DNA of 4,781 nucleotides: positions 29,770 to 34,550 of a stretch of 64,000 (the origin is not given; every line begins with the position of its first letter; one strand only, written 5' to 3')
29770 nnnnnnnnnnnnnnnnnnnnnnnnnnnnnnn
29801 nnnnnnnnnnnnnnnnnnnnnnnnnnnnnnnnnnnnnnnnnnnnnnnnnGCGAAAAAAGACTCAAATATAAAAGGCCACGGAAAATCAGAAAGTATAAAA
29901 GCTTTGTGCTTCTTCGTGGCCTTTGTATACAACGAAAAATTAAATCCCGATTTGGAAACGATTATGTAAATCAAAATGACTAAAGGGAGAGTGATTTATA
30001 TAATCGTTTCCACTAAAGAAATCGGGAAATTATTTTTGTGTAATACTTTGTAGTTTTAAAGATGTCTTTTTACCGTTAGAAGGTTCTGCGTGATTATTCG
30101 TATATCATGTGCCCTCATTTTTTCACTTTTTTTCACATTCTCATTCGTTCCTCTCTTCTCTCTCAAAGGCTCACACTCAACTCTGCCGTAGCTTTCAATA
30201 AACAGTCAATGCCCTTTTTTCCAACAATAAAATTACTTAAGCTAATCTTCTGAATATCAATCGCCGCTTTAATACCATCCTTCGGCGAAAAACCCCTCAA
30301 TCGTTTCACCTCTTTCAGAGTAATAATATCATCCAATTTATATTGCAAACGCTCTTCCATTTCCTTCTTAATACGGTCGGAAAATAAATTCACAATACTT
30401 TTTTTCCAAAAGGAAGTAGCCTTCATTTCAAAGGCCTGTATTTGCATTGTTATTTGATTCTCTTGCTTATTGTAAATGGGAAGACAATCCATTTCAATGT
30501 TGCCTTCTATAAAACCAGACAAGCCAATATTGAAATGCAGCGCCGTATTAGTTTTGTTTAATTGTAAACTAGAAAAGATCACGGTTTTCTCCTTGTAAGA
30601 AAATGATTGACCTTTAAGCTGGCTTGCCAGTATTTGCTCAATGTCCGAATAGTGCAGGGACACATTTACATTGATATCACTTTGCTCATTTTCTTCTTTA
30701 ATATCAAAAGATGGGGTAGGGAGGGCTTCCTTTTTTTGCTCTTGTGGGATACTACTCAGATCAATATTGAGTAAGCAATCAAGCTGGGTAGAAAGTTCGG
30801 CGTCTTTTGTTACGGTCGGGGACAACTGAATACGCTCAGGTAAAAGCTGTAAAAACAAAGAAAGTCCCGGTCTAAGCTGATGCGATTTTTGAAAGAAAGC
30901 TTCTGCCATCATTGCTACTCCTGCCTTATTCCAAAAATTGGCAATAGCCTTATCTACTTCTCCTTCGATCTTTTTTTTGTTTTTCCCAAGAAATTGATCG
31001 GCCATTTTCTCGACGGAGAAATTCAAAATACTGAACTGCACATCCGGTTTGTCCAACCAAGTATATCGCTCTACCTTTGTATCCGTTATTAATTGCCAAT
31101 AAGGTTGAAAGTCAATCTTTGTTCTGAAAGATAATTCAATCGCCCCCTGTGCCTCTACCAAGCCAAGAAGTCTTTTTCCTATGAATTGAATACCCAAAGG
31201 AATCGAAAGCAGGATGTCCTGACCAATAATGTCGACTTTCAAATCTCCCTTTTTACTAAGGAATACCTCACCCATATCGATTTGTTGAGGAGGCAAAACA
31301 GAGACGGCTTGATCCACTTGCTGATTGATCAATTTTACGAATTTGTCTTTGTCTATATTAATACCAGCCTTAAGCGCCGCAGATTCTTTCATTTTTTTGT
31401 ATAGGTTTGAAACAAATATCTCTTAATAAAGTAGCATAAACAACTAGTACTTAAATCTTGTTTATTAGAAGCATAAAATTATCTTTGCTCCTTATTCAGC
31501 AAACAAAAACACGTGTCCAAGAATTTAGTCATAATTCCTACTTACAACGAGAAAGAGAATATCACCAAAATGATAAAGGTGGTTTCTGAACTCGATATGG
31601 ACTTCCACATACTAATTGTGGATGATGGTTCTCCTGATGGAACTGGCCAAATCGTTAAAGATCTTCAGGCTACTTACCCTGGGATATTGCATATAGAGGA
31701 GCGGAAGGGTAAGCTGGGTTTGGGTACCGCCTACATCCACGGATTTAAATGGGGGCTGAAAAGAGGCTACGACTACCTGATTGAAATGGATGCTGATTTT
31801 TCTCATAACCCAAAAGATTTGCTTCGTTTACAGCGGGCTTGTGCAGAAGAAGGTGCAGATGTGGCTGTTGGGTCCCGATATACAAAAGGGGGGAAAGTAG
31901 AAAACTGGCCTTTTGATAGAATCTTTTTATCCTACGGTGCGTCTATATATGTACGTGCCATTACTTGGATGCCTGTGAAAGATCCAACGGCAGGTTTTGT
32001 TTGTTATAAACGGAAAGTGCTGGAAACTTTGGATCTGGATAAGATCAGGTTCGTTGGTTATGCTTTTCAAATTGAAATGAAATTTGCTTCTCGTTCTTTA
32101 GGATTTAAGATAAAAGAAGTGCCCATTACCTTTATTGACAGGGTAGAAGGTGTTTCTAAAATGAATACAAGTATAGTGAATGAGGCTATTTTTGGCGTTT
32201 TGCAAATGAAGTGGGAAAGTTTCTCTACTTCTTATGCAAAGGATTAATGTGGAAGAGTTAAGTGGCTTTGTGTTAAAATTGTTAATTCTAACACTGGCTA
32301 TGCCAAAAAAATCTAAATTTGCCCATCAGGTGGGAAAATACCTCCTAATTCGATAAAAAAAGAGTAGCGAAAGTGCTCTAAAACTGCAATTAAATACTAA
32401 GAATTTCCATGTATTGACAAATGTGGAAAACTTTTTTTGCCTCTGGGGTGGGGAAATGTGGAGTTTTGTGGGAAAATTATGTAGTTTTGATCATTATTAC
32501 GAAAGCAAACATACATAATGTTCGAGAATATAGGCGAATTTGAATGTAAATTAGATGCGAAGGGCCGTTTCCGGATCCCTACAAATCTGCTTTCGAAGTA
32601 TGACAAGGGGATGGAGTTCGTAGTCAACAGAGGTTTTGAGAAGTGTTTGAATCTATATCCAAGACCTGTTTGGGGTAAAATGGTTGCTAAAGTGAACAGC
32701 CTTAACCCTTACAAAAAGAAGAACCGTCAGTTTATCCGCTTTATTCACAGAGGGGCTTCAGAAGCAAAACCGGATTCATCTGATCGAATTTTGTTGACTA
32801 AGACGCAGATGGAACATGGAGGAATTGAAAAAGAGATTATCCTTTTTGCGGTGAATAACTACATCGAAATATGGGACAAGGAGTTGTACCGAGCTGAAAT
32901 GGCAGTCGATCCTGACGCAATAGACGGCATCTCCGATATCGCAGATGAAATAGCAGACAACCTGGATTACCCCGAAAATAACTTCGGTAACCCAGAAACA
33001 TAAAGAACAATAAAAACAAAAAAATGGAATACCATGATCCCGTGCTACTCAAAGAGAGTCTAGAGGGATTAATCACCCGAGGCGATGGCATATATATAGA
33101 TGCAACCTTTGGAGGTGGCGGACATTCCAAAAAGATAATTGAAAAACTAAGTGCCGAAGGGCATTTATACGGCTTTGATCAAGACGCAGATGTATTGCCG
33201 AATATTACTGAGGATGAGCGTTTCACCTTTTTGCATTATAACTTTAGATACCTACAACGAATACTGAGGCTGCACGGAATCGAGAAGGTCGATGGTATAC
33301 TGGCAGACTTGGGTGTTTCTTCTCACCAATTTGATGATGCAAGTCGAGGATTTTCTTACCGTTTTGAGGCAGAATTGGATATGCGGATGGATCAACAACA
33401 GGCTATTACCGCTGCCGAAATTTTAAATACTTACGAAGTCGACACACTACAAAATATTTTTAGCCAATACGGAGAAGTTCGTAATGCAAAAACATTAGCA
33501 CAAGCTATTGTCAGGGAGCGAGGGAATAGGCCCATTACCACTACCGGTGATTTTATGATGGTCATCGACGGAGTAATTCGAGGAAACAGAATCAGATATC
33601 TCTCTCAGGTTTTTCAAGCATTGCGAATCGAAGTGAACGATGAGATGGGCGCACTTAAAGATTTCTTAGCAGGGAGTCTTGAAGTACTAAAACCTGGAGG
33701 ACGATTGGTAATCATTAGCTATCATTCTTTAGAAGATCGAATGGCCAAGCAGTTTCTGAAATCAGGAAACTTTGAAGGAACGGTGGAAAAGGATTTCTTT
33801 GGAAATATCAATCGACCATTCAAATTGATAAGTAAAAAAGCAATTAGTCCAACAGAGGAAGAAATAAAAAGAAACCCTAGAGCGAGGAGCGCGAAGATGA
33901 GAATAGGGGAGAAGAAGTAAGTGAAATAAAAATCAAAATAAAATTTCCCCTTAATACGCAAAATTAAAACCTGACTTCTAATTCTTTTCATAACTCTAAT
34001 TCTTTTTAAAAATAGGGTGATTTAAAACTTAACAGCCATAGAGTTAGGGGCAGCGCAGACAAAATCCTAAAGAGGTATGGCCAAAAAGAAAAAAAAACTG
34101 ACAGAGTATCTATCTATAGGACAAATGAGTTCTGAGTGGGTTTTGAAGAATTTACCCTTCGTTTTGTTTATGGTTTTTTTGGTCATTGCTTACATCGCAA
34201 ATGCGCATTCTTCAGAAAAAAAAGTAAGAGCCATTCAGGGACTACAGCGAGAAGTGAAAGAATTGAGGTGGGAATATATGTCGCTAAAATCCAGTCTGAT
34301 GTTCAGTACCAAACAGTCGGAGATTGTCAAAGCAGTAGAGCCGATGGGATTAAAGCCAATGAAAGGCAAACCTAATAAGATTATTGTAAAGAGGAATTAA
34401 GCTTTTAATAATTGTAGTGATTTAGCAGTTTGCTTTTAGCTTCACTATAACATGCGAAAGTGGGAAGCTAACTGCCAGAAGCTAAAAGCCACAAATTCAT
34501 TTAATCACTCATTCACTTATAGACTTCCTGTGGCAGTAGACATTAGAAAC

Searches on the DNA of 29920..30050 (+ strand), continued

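Call 88: search_with_rna_model(model_id=R2, sources=[window, L002, L005, L013, L014, L019, L025, L029, L038, L047, L048, L049, L170, L171, L172, L175, L176, L177, L178, L180, L181, L182, L183, L184, L186, L187], max_evalue=0.5)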
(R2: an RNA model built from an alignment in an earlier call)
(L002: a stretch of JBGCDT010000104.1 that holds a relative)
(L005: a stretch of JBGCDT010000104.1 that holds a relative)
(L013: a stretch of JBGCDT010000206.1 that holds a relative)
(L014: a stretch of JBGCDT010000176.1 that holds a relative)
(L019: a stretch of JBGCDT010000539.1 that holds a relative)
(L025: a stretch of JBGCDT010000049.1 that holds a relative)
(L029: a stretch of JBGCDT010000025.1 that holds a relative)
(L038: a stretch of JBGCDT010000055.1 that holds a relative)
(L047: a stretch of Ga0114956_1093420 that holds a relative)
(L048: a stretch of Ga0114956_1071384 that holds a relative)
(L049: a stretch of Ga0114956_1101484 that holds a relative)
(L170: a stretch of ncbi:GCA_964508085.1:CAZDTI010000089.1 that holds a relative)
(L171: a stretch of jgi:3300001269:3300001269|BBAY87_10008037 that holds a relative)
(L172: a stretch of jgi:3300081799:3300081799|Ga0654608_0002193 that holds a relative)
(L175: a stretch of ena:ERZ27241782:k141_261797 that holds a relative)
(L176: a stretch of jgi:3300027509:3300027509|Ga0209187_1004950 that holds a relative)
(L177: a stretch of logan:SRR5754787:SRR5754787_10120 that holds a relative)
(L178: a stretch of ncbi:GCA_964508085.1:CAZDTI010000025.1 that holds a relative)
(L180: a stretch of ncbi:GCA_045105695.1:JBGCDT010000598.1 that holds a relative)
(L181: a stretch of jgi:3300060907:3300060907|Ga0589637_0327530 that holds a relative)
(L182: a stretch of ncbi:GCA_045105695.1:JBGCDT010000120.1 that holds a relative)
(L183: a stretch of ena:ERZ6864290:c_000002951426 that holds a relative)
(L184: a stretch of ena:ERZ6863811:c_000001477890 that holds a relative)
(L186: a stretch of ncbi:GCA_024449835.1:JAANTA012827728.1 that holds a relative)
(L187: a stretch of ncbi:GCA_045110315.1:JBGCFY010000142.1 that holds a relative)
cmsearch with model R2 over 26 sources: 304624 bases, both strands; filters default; matches with E-value up to 0.5: 22.
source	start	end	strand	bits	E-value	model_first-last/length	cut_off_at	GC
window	41353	41484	+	138.3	9.8e-24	1-132/132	no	0.28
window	61255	61386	-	137.9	1.2e-23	1-132/132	no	0.33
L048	1140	1271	+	135.3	3.8e-23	1-132/132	no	0.36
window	58608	58739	+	131.4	2.2e-22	1-132/132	no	0.29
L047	1030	1161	+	128.2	9.6e-22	1-132/132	no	0.35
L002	2507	2638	-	127.7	1.2e-21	1-132/132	no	0.34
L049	1089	1220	-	127.3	1.5e-21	1-132/132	no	0.34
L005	2933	3065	-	125.1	3.9e-21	1-132/132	no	0.37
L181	461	592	+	123.9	6.7e-21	1-132/132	no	0.3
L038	1812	1943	+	123.8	7.2e-21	1-132/132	no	0.35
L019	4195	4326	-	123.5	8e-21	1-132/132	no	0.36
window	47729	47859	+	122.1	1.5e-20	1-132/132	no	0.31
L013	2822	2955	+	120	3.9e-20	1-132/132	no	0.34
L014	1367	1498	+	118.7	7.3e-20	1-132/132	no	0.32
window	18344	18474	+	114.9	4e-19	1-132/132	no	0.27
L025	7603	7734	+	113.8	6.5e-19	1-132/132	no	0.33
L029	5557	5687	-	106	2.3e-17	1-132/132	no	0.37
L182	217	346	+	100.6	2.6e-16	1-132/132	no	0.34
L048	1142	1272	-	26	0.14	1-132/132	no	0.35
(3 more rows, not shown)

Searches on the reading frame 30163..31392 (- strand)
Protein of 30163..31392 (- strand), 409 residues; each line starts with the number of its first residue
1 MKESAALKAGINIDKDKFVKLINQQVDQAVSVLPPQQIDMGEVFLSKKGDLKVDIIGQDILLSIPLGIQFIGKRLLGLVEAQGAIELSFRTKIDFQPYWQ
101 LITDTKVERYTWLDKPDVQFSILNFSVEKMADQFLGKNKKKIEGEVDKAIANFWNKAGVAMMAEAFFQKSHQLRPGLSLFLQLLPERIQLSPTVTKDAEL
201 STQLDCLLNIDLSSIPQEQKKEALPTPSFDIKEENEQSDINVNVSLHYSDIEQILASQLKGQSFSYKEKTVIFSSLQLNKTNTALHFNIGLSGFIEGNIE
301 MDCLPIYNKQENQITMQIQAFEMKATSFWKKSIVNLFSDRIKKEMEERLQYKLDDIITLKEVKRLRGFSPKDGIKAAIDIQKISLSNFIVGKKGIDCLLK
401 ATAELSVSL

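Call 15: search_protein_families(library=ncbifam, proteins=[window:30163-31392:-])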
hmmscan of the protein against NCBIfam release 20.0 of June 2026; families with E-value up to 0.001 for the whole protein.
window:30163-31392:- (409 aa): 0 families

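Call 53: search_protein_families(library=pfam, proteins=[window:30163-31392:-], max_evalue=0.00001)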
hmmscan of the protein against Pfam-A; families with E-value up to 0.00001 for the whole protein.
window:30163-31392:- (409 aa): 1 family
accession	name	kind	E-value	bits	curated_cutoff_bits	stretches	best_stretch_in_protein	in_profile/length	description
PF14356.11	DUF4403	-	2.1e-52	178.7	28.3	1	7-408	5-424/425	Domain of unknown function (DUF4403)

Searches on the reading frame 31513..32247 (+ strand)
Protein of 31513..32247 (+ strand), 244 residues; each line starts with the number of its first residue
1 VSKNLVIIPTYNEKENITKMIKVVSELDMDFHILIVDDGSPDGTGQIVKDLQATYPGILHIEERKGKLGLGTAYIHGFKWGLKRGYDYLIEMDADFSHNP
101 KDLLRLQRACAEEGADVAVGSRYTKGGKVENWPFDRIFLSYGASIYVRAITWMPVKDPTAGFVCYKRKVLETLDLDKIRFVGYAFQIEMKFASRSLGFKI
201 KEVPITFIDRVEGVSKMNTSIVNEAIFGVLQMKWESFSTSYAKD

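Call 53: search_protein_families(library=pfam, proteins=[window:31513-32247:+], max_evalue=0.00001)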
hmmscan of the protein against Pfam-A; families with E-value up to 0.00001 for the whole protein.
window:31513-32247:+ (244 aa): 1 family
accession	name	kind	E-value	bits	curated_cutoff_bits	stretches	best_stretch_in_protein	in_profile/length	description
PF00535.33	Glycos_transf_2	-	2.8e-30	105.9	23.3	1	6-172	2-166/168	Glycosyl transferase family 2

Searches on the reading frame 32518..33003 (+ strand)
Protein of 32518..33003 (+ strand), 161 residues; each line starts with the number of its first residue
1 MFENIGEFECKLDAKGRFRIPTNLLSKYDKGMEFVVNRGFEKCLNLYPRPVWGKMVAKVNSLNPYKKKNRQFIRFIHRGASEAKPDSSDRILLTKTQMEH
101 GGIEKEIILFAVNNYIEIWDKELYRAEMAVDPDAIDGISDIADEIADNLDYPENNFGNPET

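Call 53: search_protein_families(library=pfam, proteins=[window:32518-33003:+], max_evalue=0.00001)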
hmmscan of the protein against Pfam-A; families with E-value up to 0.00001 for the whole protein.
window:32518-33003:+ (161 aa): 1 family
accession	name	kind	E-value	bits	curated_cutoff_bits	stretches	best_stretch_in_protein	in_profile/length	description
PF02381.23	MraZ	-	3.4e-22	78.6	23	2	6-74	4-71/72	MraZ protein, putative antitoxin-like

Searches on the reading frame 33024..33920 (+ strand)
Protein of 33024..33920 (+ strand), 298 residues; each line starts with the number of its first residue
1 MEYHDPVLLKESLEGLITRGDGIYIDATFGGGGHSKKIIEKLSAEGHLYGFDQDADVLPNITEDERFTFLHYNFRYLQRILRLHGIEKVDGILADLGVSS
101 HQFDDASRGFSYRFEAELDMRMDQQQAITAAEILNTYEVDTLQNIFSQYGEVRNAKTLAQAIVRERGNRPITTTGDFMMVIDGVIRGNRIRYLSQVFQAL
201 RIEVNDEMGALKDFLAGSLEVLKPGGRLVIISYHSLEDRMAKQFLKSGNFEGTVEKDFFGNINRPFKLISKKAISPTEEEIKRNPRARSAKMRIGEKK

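Call 53: search_protein_families(library=pfam, proteins=[window:33024-33920:+], max_evalue=0.00001)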
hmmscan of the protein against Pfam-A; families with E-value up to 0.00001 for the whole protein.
window:33024-33920:+ (298 aa): 1 family
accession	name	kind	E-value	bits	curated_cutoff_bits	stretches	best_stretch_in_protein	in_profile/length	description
PF01795.25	Methyltransf_5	-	1.5e-97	327.3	27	1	3-297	3-308/309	MraW methylase family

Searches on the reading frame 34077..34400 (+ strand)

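Call 54: search_protein_families(library=pfam, proteins=[window:34077-34400:+], max_evalue=0.00001)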
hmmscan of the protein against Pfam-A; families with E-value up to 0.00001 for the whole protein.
window:34077-34400:+ (107 aa): 1 family
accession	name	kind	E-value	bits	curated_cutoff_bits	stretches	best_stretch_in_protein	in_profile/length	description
PF19579.4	FtsL_2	-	9.5e-32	109.3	24.6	1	14-106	6-98/100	Bacteriodetes cell division protein (FtsL-like)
